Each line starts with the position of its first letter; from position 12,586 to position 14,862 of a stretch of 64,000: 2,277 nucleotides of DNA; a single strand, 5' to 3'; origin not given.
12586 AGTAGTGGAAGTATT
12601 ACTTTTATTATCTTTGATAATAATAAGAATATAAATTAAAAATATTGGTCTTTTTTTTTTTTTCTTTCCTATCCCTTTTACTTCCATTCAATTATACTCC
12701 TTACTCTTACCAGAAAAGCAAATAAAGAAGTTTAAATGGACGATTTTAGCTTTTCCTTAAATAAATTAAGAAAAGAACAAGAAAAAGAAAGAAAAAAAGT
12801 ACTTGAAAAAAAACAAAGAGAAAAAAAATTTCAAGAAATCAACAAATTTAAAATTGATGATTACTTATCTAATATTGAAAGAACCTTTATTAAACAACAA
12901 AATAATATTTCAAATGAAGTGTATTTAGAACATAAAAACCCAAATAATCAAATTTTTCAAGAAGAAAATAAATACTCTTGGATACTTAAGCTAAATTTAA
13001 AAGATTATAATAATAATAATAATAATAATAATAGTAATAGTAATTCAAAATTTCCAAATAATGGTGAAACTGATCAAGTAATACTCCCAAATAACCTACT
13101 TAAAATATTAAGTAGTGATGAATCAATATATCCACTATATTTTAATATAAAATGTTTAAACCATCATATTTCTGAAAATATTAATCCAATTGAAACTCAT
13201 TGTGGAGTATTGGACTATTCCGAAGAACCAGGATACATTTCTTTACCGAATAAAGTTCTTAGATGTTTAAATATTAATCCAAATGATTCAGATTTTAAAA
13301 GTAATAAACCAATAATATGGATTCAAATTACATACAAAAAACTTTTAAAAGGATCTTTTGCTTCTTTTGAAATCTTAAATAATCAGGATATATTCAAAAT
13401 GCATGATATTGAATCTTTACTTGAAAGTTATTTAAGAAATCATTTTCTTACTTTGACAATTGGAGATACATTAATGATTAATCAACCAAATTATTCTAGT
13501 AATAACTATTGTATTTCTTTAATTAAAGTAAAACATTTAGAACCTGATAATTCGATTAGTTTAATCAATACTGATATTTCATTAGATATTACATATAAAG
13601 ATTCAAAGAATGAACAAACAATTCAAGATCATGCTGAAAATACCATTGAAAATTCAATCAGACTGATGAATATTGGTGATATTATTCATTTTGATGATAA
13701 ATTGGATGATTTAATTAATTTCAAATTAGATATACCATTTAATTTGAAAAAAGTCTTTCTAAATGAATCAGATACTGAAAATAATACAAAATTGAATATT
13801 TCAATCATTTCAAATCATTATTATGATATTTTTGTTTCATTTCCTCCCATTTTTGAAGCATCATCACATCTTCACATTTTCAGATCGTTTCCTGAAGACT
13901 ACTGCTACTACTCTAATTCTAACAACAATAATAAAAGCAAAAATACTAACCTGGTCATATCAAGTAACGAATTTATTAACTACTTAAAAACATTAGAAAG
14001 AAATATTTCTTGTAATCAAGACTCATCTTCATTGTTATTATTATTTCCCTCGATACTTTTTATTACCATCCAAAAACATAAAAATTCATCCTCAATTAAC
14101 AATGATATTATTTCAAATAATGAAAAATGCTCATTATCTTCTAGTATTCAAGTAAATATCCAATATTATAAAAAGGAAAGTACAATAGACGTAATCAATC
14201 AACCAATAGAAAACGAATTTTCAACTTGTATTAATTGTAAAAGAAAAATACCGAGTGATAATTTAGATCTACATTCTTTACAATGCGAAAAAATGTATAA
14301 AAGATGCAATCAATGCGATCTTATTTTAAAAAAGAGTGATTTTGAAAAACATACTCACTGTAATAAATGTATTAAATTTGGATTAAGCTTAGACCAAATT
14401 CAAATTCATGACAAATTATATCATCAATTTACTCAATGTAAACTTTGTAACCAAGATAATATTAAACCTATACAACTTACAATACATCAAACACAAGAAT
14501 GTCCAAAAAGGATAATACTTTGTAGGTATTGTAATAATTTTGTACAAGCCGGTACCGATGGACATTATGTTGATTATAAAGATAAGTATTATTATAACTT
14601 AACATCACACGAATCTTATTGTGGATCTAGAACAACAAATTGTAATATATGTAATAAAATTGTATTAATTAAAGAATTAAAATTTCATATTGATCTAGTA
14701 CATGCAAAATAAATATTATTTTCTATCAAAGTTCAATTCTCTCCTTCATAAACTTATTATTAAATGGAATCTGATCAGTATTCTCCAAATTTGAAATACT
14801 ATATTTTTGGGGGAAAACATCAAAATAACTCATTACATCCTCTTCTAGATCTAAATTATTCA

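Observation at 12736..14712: UFD1 double-psi-barrel domain fused to a TRAF-type/C2HC zinc-finger array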

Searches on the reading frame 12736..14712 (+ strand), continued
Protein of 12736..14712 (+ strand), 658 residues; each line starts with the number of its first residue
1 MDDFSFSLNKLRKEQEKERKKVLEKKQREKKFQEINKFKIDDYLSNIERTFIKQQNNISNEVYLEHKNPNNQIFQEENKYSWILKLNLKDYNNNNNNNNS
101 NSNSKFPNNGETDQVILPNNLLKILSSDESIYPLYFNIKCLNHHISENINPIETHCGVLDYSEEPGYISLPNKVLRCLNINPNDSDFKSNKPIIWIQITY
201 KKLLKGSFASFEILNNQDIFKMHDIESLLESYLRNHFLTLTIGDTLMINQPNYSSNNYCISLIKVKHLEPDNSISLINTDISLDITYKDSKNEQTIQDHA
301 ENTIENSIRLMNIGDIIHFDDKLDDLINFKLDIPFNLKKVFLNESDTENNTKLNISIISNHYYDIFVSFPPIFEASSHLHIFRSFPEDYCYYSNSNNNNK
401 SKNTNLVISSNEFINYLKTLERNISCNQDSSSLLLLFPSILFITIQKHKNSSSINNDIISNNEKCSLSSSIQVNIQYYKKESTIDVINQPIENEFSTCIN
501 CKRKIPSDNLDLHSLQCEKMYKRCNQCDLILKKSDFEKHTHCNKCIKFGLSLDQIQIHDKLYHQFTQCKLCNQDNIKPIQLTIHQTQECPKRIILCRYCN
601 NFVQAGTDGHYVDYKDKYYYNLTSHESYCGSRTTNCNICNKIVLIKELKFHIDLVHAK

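Call 59: list_cluster_members(proteins=[P0036, P0041, P0063, P0112, P0118, P0120, P0137, P0143, P0146, P0098])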
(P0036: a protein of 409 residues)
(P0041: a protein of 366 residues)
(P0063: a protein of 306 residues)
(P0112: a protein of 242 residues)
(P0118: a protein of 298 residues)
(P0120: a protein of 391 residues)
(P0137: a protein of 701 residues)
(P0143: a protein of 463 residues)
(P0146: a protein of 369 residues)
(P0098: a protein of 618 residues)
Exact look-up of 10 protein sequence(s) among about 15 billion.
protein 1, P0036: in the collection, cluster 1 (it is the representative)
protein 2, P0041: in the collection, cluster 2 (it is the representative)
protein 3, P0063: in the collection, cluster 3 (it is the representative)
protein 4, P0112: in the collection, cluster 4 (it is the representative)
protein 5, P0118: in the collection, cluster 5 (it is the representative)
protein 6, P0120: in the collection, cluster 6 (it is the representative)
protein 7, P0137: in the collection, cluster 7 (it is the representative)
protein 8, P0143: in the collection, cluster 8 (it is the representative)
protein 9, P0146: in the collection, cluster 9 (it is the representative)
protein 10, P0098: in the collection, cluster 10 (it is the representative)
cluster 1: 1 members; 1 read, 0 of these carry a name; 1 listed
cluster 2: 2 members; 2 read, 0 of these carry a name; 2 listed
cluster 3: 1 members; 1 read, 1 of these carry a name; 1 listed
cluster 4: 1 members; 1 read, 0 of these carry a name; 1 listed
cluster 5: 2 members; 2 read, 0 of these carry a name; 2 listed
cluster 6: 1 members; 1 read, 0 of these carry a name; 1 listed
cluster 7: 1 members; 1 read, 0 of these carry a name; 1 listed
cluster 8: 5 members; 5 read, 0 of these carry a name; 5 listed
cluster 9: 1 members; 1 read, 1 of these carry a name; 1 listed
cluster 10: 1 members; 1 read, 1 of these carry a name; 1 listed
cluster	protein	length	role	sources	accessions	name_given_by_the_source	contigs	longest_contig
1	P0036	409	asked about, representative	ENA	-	-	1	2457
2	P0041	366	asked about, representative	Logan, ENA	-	-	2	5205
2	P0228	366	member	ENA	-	-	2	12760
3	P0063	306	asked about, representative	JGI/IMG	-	uncharacterized C2H2 Zn-finger protein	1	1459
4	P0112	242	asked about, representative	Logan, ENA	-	-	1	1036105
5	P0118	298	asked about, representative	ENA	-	-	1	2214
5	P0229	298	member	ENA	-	-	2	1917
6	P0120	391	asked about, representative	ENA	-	-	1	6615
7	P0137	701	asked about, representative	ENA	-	-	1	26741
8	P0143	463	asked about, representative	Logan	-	-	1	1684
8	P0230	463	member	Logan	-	-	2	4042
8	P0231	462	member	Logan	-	-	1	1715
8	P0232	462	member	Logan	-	-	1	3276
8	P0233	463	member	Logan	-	-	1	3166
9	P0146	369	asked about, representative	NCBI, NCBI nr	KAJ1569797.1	hypothetical protein HK096_001412 [Nowakowskiella sp. JEL0078]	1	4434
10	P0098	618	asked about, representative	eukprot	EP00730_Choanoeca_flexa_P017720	TRINITY_DN8566_c0_g1_i3.p1 TRINITY_DN8566_c0_g1~~TRINITY_DN8566_c0_g1_i3.p1 ORF ...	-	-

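Call 63: find_encoding_contigs(protein=P0029, flank=10000, max_places=4)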
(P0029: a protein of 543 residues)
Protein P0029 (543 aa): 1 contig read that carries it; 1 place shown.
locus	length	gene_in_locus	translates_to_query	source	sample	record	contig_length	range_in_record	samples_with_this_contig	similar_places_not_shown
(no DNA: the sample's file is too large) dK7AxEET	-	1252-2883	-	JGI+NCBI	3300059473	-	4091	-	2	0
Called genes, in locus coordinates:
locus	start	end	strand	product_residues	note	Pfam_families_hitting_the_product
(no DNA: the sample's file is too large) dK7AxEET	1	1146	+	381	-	?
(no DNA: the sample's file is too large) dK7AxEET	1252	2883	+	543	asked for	PF03152:UFD1_N1, PF24842:UFD1_N2 (weak), PF21366:TRAFD1-XIAF1_ZnF (weak)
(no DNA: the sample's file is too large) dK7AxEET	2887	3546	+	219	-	-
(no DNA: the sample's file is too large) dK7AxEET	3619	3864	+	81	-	-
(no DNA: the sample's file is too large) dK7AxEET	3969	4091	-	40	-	?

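Call 64: find_encoding_contigs(protein=window:12736-14712:+, flank=3000, max_places=4)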
Protein window:12736-14712:+ (658 aa): 3 contigs read that carry it; 2 places shown.
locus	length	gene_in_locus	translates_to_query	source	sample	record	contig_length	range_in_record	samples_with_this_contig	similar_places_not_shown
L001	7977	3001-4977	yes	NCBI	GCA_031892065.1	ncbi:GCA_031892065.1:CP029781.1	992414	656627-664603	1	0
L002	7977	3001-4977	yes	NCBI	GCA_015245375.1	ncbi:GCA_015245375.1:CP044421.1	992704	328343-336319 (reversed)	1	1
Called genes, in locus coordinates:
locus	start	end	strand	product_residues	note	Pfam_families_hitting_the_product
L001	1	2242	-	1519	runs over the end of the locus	-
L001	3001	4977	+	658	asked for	PF03152:UFD1_N1, PF24842:UFD1_N2, PF21366:TRAFD1-XIAF1_ZnF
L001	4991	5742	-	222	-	-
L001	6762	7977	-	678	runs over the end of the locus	PF00566:RabGAP-TBC, PF23436:RabGap-TBC_2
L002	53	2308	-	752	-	-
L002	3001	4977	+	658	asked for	PF03152:UFD1_N1, PF24842:UFD1_N2, PF21366:TRAFD1-XIAF1_ZnF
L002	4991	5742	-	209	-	-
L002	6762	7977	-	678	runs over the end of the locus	PF00566:RabGAP-TBC, PF23436:RabGap-TBC_2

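Call 82: search_protein_families(library=pfam, proteins=[P0098, P0137, P0092, P0130, P0140, P0148, P0150, P0090, P0080, P0117], max_evalue=0.001)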
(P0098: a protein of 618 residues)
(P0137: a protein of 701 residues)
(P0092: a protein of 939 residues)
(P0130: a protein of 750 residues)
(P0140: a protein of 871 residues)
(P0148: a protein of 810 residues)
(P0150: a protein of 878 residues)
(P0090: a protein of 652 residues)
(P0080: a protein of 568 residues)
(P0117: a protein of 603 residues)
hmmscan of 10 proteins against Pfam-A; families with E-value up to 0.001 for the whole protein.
P0098 (618 aa): 5 families
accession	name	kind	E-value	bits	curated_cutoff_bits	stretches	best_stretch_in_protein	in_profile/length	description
PF24842.1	UFD1_N2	-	3e-17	62.8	37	1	24-98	1-74/76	Ubiquitin fusion degradation protein UFD1, N-terminal subdomain 2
PF16558.10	AZUL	-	9.4e-10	39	23.8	1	502-550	3-54/59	Amino-terminal Zinc-binding domain of ubiquitin ligase E3A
PF23580.1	Znf_XAF1_N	-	1e-07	31.7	27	1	228-255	3-30/30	XIAP-associated factor 1-like, N-terminal zinc finger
PF21366.3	TRAFD1-XIAF1_ZnF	-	2.2e-06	27.8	27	1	355-386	9-40/43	TRAFD1/XAF1, zinc finger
PF23208.1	zf_C2H2_ZNF598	-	6.6e-06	26.5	27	0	368-391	7-29/34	ZNF598 C2H2 zinc finger domain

P0137 (701 aa): 4 families
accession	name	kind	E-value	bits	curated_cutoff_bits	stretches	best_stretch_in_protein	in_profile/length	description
PF21366.3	TRAFD1-XIAF1_ZnF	-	1.7e-06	28.2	27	1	319-347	10-38/43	TRAFD1/XAF1, zinc finger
PF16558.10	AZUL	-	1.6e-05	25.5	23.8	1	515-544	4-33/59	Amino-terminal Zinc-binding domain of ubiquitin ligase E3A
PF02176.24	zf-TRAF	-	2.3e-05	25.4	27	1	264-303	10-53/60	TRAF-type zinc finger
PF23580.1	Znf_XAF1_N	-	0.00057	19.7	27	0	190-215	5-30/30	XIAP-associated factor 1-like, N-terminal zinc finger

P0092 (939 aa): 5 families
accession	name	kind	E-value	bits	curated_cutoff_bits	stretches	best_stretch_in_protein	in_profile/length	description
PF24842.1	UFD1_N2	-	9.8e-13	48.4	37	1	147-220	1-71/76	Ubiquitin fusion degradation protein UFD1, N-terminal subdomain 2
PF03152.21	UFD1_N1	-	5.9e-11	42.2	29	1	64-141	17-92/97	Ubiquitin fusion degradation protein UFD1, N-terminal subdomain 1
PF21366.3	TRAFD1-XIAF1_ZnF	-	3e-05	24.2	27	1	627-659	9-41/43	TRAFD1/XAF1, zinc finger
PF23580.1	Znf_XAF1_N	-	3.7e-05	23.5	27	0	501-526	5-30/30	XIAP-associated factor 1-like, N-terminal zinc finger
PF16558.10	AZUL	-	7.5e-05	23.3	23.8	1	796-822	4-30/59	Amino-terminal Zinc-binding domain of ubiquitin ligase E3A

P0130 (750 aa): 5 families
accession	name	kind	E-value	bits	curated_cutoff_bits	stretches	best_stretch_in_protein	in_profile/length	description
PF16558.10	AZUL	-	1.4e-10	41.6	23.8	1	581-637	1-52/59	Amino-terminal Zinc-binding domain of ubiquitin ligase E3A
PF03152.21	UFD1_N1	-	2.6e-09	37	29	1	14-81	21-82/97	Ubiquitin fusion degradation protein UFD1, N-terminal subdomain 1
PF23580.1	Znf_XAF1_N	-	7.4e-08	32.1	27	1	355-382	3-30/30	XIAP-associated factor 1-like, N-terminal zinc finger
PF24842.1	UFD1_N2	-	1.8e-06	28.4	37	1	115-193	8-75/76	Ubiquitin fusion degradation protein UFD1, N-terminal subdomain 2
PF21366.3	TRAFD1-XIAF1_ZnF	-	6.4e-06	26.4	27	1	483-512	9-38/43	TRAFD1/XAF1, zinc finger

P0140 (871 aa): 4 families
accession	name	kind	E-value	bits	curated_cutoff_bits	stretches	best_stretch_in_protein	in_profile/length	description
PF24842.1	UFD1_N2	-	7.5e-12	45.6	37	1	188-262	3-76/76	Ubiquitin fusion degradation protein UFD1, N-terminal subdomain 2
PF23580.1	Znf_XAF1_N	-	2.1e-11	43.5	27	1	404-432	2-30/30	XIAP-associated factor 1-like, N-terminal zinc finger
PF03152.21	UFD1_N1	-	2.1e-10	40.4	29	1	82-184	17-96/97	Ubiquitin fusion degradation protein UFD1, N-terminal subdomain 1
PF21366.3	TRAFD1-XIAF1_ZnF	-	9.9e-07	29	27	1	528-563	6-41/43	TRAFD1/XAF1, zinc finger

P0148 (810 aa): 6 families
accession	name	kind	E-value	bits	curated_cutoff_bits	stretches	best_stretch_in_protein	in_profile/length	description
PF03152.21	UFD1_N1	-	1e-13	51.1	29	1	14-95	17-89/97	Ubiquitin fusion degradation protein UFD1, N-terminal subdomain 1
PF24842.1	UFD1_N2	-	2.8e-09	37.3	37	1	105-179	2-71/76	Ubiquitin fusion degradation protein UFD1, N-terminal subdomain 2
PF23580.1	Znf_XAF1_N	-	3.8e-09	36.2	27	1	356-383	3-30/30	XIAP-associated factor 1-like, N-terminal zinc finger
PF21366.3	TRAFD1-XIAF1_ZnF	-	5.7e-06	26.5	27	1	486-515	9-38/43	TRAFD1/XAF1, zinc finger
PF02176.24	zf-TRAF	-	3.3e-05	24.9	27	1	430-471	8-53/60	TRAF-type zinc finger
PF16558.10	AZUL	-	3.5e-05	24.4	23.8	1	660-690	4-31/59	Amino-terminal Zinc-binding domain of ubiquitin ligase E3A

P0150 (878 aa): 6 families
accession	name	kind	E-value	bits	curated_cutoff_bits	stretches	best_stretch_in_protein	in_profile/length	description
PF24842.1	UFD1_N2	-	7.6e-15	55.2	37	1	92-168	1-74/76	Ubiquitin fusion degradation protein UFD1, N-terminal subdomain 2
PF00641.23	Zn_ribbon_RanBP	-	1.3e-13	50.4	27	2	628-653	4-29/30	Zn-finger in Ran binding protein and others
PF03152.21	UFD1_N1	-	3.6e-12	46.1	29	1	6-90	19-96/97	Ubiquitin fusion degradation protein UFD1, N-terminal subdomain 1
PF16558.10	AZUL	-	1.6e-06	28.7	23.8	1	714-742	2-30/59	Amino-terminal Zinc-binding domain of ubiquitin ligase E3A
PF23580.1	Znf_XAF1_N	-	7.8e-06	25.7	27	1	374-400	4-30/30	XIAP-associated factor 1-like, N-terminal zinc finger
PF21366.3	TRAFD1-XIAF1_ZnF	-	3.8e-05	23.9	27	1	498-527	9-38/43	TRAFD1/XAF1, zinc finger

P0090 (652 aa): 4 families
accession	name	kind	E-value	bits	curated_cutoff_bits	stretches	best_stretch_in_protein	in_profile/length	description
PF23580.1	Znf_XAF1_N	-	2.4e-09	36.9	27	1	440-466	4-30/30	XIAP-associated factor 1-like, N-terminal zinc finger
PF02176.24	zf-TRAF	-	7.3e-08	33.4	27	0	441-487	9-60/60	TRAF-type zinc finger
PF03152.21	UFD1_N1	-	1e-06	28.6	29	1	105-190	22-95/97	Ubiquitin fusion degradation protein UFD1, N-terminal subdomain 1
PF25017.1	zf-C2HC_3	-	0.00012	22.3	24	0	439-462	21-44/47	C2HC zinc finger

P0080 (568 aa): 5 families
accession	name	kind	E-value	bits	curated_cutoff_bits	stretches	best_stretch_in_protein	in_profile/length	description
PF24842.1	UFD1_N2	-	9.8e-09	35.6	37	1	90-173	1-75/76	Ubiquitin fusion degradation protein UFD1, N-terminal subdomain 2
PF21366.3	TRAFD1-XIAF1_ZnF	-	2.4e-08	34.1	27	1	445-479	4-38/43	TRAFD1/XAF1, zinc finger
PF23580.1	Znf_XAF1_N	-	5.5e-08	32.6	27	1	320-347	3-30/30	XIAP-associated factor 1-like, N-terminal zinc finger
PF03152.21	UFD1_N1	-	6.6e-08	32.5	29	1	13-85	21-94/97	Ubiquitin fusion degradation protein UFD1, N-terminal subdomain 1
PF16558.10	AZUL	-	0.00021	21.9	23.8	1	543-565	2-24/59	Amino-terminal Zinc-binding domain of ubiquitin ligase E3A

P0117 (603 aa): 3 families
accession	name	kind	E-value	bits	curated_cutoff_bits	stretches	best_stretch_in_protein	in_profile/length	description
PF16558.10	AZUL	-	4.3e-13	49.7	23.8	1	453-506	2-52/59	Amino-terminal Zinc-binding domain of ubiquitin ligase E3A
PF21366.3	TRAFD1-XIAF1_ZnF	-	3.8e-07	30.3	27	1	353-388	4-39/43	TRAFD1/XAF1, zinc finger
PF23580.1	Znf_XAF1_N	-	2e-05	24.4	27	1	234-257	7-30/30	XIAP-associated factor 1-like, N-terminal zinc finger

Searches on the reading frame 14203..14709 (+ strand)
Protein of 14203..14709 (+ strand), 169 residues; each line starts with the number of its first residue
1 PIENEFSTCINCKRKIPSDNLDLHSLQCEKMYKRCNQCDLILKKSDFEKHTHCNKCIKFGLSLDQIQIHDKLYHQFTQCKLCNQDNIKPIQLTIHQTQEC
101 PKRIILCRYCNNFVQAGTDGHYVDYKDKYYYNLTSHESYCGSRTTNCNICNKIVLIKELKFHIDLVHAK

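Call 76: predict_structure(alignment_id=A4)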
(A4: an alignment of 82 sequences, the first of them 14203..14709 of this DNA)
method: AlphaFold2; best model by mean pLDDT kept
length: 169 residues; sequences in the alignment: 82
mean_pLDDT: 95.5   pTM: 0.74
mean pLDDT of the five models: 95.5, 95.3, 95.1, 95.0, 94.8
residues with pLDDT >= 90: 158; 70-90: 8; 50-70: 3; < 50: 0
segments of 3 or more residues with pLDDT < 50: none
pLDDT, mean of each block of 10 residues (from residue 1): 87 97 98 97 97 96 95 98 97 97 97 91 92 96 97 97 93
secondary structure, 60 per line:
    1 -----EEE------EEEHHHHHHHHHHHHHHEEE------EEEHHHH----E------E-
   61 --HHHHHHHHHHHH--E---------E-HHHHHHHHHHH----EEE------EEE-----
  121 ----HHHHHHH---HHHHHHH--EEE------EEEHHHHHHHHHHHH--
elements in order: E6-8 E15-17 H18-31 E32-34 E41-43 H44-47 H63-74 H89-99 E104-106 E113-115 H125-131 H135-141 E144-146 E153-155 H156-167
